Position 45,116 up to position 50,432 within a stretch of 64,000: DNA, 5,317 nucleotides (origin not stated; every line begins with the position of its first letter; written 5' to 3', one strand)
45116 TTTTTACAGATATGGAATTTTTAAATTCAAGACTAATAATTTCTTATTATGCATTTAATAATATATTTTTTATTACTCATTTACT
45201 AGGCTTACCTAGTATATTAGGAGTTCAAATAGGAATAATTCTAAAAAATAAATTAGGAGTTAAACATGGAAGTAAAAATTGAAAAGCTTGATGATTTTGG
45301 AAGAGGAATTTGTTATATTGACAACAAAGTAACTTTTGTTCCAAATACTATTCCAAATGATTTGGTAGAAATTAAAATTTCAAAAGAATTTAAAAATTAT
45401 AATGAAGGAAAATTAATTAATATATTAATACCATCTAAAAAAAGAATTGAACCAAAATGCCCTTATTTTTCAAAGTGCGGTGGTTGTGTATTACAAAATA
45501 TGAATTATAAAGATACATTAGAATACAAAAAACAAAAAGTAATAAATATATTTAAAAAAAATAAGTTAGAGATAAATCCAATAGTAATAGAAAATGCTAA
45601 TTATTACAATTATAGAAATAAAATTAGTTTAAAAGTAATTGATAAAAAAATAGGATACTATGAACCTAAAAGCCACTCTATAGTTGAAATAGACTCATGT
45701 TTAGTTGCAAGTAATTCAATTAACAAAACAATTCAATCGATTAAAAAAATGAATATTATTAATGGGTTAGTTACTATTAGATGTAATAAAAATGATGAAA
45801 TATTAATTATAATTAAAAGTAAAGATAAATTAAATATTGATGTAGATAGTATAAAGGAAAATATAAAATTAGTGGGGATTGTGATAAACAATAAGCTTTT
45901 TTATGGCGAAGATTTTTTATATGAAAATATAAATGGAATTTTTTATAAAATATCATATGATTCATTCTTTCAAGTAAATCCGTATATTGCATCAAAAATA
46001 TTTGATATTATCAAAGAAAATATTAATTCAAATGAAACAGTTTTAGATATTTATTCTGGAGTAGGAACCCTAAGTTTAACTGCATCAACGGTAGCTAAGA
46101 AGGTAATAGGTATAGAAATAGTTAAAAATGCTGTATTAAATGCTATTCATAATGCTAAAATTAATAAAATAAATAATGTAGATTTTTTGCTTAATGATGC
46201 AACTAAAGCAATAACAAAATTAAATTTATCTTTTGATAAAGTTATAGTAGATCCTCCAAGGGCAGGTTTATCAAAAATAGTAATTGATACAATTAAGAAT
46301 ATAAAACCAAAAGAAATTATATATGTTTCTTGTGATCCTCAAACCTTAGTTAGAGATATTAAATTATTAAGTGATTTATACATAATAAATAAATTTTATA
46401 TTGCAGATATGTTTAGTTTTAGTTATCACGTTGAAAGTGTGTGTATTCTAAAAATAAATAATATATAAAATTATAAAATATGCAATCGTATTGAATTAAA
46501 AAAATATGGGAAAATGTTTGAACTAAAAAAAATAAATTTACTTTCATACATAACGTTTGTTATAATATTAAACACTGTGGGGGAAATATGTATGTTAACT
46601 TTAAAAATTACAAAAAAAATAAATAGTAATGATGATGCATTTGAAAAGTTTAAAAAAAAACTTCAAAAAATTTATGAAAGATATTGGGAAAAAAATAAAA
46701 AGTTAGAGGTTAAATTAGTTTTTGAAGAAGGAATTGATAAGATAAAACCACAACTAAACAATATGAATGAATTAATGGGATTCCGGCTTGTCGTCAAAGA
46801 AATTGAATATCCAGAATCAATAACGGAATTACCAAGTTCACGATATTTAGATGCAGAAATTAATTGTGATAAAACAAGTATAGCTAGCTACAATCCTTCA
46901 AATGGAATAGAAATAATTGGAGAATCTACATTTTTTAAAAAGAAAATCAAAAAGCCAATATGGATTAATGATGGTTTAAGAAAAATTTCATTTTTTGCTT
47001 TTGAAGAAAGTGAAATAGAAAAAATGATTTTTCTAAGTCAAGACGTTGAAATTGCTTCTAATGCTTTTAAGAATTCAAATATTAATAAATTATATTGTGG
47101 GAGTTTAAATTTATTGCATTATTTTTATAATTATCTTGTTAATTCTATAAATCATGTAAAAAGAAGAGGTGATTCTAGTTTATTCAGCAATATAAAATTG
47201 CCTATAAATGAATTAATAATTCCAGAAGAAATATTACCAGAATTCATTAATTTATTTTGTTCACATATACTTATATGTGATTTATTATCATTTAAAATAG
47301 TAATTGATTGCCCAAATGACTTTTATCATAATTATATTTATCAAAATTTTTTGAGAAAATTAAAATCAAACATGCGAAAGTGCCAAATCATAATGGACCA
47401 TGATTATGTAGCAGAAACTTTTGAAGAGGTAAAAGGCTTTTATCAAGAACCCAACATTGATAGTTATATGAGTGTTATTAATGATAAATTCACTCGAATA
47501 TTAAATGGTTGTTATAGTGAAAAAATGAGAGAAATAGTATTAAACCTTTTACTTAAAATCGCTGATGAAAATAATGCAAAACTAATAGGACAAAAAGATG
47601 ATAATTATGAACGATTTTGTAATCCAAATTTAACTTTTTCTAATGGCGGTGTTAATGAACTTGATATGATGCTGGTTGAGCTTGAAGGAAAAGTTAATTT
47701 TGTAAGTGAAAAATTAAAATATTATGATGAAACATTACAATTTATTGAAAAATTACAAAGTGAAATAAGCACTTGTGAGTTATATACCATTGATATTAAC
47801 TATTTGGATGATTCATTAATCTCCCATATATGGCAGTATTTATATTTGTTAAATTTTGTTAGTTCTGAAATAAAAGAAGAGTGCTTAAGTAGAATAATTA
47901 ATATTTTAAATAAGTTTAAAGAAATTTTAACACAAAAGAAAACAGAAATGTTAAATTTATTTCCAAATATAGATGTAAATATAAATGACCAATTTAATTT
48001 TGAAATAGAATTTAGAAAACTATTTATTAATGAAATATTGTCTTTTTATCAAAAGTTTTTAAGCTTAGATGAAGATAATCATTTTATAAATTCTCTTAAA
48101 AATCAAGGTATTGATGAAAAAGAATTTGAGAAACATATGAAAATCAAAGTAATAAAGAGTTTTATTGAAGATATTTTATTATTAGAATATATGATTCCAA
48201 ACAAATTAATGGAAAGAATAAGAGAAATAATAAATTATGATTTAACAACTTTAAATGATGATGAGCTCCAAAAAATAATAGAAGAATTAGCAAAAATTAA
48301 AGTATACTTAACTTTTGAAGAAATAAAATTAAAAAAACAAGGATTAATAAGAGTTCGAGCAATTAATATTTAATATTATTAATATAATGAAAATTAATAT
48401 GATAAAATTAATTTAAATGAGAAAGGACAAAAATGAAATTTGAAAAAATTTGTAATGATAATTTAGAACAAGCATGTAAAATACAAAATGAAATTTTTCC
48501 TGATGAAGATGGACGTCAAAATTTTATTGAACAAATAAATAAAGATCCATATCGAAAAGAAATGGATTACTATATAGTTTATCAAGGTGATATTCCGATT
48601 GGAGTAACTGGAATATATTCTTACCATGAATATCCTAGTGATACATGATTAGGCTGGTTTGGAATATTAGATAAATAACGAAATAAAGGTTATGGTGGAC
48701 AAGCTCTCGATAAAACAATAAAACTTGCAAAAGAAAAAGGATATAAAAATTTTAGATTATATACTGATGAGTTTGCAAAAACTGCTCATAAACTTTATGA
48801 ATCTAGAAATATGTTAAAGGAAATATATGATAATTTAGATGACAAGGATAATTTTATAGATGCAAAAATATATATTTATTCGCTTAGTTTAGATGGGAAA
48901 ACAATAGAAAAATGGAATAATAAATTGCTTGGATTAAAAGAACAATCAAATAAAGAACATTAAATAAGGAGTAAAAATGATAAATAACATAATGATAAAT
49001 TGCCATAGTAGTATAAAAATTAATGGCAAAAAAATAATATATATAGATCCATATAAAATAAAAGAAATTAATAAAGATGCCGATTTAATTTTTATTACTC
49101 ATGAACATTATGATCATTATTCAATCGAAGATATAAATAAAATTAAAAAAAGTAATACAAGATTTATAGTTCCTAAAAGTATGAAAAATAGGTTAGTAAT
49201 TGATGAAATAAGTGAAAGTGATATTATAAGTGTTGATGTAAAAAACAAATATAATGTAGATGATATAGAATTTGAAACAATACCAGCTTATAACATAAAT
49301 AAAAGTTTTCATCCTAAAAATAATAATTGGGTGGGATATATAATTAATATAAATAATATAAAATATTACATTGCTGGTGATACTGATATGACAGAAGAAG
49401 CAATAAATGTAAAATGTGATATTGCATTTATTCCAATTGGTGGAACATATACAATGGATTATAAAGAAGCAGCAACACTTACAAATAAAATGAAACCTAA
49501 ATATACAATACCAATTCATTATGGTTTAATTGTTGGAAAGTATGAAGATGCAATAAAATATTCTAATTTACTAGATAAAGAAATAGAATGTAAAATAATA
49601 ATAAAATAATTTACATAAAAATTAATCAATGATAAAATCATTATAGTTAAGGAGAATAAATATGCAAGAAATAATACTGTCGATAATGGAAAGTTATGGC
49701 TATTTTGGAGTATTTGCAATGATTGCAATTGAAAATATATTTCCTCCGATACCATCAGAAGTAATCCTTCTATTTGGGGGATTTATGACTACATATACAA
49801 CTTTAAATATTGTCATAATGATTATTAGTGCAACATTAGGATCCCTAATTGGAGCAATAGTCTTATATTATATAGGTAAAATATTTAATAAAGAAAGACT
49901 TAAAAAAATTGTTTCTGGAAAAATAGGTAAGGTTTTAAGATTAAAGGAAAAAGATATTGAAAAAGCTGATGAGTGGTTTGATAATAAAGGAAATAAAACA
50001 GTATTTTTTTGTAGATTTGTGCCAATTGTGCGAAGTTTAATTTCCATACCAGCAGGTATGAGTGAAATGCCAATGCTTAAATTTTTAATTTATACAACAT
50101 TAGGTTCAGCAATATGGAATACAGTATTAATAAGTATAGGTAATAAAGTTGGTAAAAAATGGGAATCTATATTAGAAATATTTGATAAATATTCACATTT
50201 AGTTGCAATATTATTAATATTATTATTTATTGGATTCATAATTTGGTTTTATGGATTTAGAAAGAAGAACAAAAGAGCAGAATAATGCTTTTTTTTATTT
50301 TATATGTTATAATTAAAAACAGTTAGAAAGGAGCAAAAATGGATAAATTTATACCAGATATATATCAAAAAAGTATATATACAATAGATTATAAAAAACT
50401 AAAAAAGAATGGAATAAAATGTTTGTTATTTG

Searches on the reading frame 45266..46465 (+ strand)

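Call 29: search_protein_families(library=ncbifam, proteins=[window:45266-46465:+], max_evalue=0.00001)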
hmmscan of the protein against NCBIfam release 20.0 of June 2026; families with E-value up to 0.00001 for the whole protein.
window:45266-46465:+ (400 aa): 17 families
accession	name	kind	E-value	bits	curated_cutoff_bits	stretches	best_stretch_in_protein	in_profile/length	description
TIGR00479.1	rumA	equivalog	9.9e-90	301.4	183.55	2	208-390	244-432/432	23S rRNA (uracil(1939)-C(5))-methyltransferase RlmD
NF009639.0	PRK13168.1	equivalog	1.2e-72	245.2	458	1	2-395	18-443/446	23S rRNA (uracil(1939)-C(5))-methyltransferase RlmD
TIGR02085.1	meth_trns_rumB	equivalog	3.5e-34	118.4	429.5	1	215-395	191-372/374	23S rRNA (uracil(747)-C(5))-methyltransferase RlmC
NF002909.0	PRK03522.2-1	equivalog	2.4e-32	112.6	553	1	218-396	193-372/374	23S rRNA (uracil(747)-C(5))-methyltransferase RlmC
NF002910.0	PRK03522.2-3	equivalog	4.2e-31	108.3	558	1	218-396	195-381/383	23S rRNA (uracil(747)-C(5))-methyltransferase RlmC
TIGR02143.1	trmA_only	equivalog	2.2e-28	99.3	334.65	1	81-396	2-350/352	tRNA (uridine(54)-C5)-methyltransferase TrmA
NF002913.0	PRK03522.2-6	equivalog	3.1e-13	49.8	537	1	306-395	249-338/342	23S rRNA (uracil(747)-C(5))-methyltransferase RlmC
NF011529.0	PRK14968.1-3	equivalog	2.1e-10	40.3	162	1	250-331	27-107/198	putative methyltransferase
TIGR00095.1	TIGR00095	equivalog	1.8e-08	34.3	117.5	1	245-357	43-163/194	16S rRNA (guanine(966)-N(2))-methyltransferase RsmD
NF047730.1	tRNAMtaseTrm5b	equivalog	6.3e-08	32.1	600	1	223-353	151-276/330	tRNA (guanine(37)-N1)-methyltransferase Trm5b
TIGR03534.1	RF_mod_PrmC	equivalog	1.1e-07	31.6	199.1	1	250-331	81-165/253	peptide chain release factor N(5)-glutamine methyltransferase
NF011528.0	PRK14968.1-2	equivalog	2.1e-07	30.7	171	1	246-332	27-117/205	putative methyltransferase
TIGR01983.1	UbiG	equivalog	2.5e-07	30.2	102.95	1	240-355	32-152/228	bifunctional 2-polyprenyl-6-hydroxyphenol methylase/3-demethylubiquinol 3-O-methyltransferase UbiG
NF001785.0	PRK00517.2-2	equivalog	9.6e-07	28.2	188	1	250-355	140-244/282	50S ribosomal protein L11 methyltransferase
NF053718.1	23SC1962Mtase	equivalog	2.5e-06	26.5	575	1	255-333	210-291/383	23S rRNA (cytosine(1962)-C(5))-methyltransferase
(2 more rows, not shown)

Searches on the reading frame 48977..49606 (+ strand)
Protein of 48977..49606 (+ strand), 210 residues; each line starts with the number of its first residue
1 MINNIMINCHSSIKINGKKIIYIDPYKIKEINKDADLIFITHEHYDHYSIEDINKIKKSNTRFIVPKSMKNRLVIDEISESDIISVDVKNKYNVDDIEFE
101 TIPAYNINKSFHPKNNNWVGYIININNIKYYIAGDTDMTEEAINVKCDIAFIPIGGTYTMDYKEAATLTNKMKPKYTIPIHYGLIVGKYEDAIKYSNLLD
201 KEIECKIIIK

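Call 29: search_protein_families(library=ncbifam, proteins=[window:48977-49606:+], max_evalue=0.00001)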
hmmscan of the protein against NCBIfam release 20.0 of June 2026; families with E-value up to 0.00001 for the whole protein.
window:48977-49606:+ (210 aa): 2 families
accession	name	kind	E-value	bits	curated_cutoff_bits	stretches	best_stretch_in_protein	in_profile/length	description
NF001911.0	PRK00685.1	equivalog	4.3e-23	82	144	1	8-207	6-219/228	metal-dependent hydrolase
NF008688.0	PRK11709.1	equivalog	6.3e-06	25.3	306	0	19-106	98-184/355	L-ascorbate 6-phosphate lactonase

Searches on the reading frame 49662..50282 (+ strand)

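Call 29: search_protein_families(library=ncbifam, proteins=[window:49662-50282:+], max_evalue=0.00001)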
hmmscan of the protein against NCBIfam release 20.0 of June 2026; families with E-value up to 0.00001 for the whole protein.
window:49662-50282:+ (207 aa): 3 families
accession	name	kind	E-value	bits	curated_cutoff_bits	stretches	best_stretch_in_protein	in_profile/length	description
NF052605.1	UndecprPTUptAStph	equivalog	6.6e-51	173.1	300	1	1-195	1-194/197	undecaprenyl phosphate transporter UptA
NF052604.1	UndecprPTUtpABac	equivalog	4.9e-42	144.2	250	1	5-201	8-195/198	undecaprenyl phosphate transporter UptA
NF008102.0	PRK10847.1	equivalog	8.7e-17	61.6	236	1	26-201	45-212/219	DedA family protein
